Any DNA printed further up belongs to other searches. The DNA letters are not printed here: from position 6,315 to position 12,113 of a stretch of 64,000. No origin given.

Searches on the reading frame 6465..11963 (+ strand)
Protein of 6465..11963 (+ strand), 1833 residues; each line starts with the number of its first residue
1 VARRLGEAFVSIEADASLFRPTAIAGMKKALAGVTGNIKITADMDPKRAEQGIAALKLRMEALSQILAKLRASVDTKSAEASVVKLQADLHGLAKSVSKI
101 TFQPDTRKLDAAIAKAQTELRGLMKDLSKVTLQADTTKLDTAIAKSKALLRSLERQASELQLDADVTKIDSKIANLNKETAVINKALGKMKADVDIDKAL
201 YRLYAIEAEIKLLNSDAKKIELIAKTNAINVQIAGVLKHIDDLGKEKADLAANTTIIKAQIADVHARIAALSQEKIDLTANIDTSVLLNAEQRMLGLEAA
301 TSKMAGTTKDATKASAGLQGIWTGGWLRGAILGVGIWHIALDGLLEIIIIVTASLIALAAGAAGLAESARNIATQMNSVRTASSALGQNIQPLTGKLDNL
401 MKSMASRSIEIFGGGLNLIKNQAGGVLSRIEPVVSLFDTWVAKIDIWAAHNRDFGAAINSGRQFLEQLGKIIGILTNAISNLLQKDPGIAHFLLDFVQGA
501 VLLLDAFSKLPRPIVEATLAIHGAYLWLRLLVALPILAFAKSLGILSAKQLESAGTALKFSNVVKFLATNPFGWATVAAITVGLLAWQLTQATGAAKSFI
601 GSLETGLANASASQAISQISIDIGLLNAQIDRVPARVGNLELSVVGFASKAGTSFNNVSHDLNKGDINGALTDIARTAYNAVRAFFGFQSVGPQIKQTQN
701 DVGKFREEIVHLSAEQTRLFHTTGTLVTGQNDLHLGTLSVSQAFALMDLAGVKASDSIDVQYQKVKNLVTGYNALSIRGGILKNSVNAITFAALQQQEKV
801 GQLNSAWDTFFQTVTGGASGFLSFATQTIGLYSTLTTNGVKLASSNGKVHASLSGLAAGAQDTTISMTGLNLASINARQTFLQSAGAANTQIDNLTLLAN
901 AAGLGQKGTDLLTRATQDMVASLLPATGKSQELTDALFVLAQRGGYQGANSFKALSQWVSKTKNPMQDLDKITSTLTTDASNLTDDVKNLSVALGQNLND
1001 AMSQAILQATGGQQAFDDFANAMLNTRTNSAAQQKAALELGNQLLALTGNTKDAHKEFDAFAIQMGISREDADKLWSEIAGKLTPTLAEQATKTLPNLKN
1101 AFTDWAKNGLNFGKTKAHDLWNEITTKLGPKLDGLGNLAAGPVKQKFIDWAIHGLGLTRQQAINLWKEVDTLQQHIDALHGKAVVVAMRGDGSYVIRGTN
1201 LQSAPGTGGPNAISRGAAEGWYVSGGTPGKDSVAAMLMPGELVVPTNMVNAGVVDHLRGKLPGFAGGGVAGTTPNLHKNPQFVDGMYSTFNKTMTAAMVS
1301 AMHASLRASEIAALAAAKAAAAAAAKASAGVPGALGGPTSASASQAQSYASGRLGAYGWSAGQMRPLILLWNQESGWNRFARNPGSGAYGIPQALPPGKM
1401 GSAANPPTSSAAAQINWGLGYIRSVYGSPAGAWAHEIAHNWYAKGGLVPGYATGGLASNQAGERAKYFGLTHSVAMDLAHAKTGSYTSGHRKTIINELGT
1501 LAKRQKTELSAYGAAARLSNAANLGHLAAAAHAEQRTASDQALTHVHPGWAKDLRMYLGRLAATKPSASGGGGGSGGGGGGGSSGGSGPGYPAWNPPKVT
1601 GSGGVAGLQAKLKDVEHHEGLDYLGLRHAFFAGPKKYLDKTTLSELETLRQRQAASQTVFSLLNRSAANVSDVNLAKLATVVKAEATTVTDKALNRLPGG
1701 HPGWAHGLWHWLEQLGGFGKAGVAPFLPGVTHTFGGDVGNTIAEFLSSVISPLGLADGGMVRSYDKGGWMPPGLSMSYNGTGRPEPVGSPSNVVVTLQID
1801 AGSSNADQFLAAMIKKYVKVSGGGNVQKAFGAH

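Call 7: search_protein_families(library=pfam, proteins=[window:6465-11963:+], max_evalue=0.01)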
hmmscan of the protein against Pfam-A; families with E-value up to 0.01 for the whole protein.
window:6465-11963:+ (1833 aa): 0 families

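Call 8: search_protein_families(library=phrogs, proteins=[window:6465-11963:+], max_evalue=0.01)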
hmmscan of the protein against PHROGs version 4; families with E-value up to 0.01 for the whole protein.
window:6465-11963:+ (1833 aa): 5 families
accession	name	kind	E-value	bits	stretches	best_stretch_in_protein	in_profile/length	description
phrog_12661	-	other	4.7e-22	79.7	1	1332-1442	77-182/182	transglycosylase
phrog_4197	-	tail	3.6e-15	55.8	2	1327-1465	1424-1572/1783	tail length tape measure protein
phrog_15428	-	unknown function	4.2e-14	53.9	1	1337-1442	63-168/168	-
phrog_329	-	tail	3.8e-11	42.9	1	1275-1441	687-854/949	minor tail protein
phrog_3310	-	other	0.0032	18.1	1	1344-1442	140-231/231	transglycosylase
